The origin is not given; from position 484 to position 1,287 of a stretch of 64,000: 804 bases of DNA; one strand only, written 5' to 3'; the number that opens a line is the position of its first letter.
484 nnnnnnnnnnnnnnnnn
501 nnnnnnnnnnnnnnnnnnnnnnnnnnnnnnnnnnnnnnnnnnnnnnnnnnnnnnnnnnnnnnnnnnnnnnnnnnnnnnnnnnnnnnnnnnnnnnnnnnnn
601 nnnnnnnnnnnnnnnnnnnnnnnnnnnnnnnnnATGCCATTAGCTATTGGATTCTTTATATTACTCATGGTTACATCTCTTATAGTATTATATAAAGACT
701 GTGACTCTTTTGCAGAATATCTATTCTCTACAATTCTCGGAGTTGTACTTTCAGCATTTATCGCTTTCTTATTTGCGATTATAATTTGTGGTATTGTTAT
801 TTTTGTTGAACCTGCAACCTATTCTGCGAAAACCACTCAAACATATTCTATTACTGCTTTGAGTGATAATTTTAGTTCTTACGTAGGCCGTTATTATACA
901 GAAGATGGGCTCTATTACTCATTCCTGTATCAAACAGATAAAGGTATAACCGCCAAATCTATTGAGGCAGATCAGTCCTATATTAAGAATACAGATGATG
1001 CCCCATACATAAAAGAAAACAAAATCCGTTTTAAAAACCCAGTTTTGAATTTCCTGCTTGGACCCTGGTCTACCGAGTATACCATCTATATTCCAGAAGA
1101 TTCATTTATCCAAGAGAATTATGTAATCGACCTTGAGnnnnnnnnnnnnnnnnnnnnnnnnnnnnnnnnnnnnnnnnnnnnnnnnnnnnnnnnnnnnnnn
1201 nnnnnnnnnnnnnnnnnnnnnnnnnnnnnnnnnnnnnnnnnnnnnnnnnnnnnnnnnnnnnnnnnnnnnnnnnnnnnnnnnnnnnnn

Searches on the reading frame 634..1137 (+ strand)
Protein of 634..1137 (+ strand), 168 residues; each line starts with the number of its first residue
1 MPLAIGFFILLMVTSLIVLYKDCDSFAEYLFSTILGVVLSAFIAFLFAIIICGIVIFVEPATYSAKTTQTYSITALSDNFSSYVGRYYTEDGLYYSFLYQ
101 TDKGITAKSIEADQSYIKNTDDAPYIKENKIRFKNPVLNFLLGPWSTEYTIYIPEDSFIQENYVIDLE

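Call 32: search_protein_families(library=pfam, max_evalue=0.001, proteins=[window:634-1137:+])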
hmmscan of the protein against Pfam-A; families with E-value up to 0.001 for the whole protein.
window:634-1137:+ (168 aa): 0 families

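Call 58: find_encoding_contigs(protein=window:634-1137:+, flank=10000, max_places=6)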
Protein window:634-1137:+ (168 aa): 20 contigs read that carry it; 4 places shown.
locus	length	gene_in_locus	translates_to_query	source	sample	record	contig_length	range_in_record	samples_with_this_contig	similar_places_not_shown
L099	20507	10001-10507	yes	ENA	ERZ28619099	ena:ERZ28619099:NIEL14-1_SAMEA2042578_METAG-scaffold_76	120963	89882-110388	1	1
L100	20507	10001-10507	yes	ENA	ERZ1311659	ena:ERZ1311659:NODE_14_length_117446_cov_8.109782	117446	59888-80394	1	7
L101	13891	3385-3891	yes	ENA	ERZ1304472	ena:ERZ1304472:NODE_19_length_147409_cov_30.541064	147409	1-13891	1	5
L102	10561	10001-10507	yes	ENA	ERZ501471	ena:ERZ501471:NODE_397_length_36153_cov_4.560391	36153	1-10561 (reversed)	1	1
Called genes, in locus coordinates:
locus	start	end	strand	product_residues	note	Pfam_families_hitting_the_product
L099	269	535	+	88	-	-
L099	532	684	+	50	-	-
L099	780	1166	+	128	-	-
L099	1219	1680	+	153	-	PF04014:MazE_antitoxin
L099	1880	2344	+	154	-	-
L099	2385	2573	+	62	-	-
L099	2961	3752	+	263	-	-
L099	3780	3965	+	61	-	-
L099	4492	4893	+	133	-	-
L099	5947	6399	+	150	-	-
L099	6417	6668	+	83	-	-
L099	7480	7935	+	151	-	-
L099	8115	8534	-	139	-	-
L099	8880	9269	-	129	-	-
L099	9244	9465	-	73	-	-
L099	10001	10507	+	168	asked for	-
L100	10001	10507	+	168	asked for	-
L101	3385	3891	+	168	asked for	-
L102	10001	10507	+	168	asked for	-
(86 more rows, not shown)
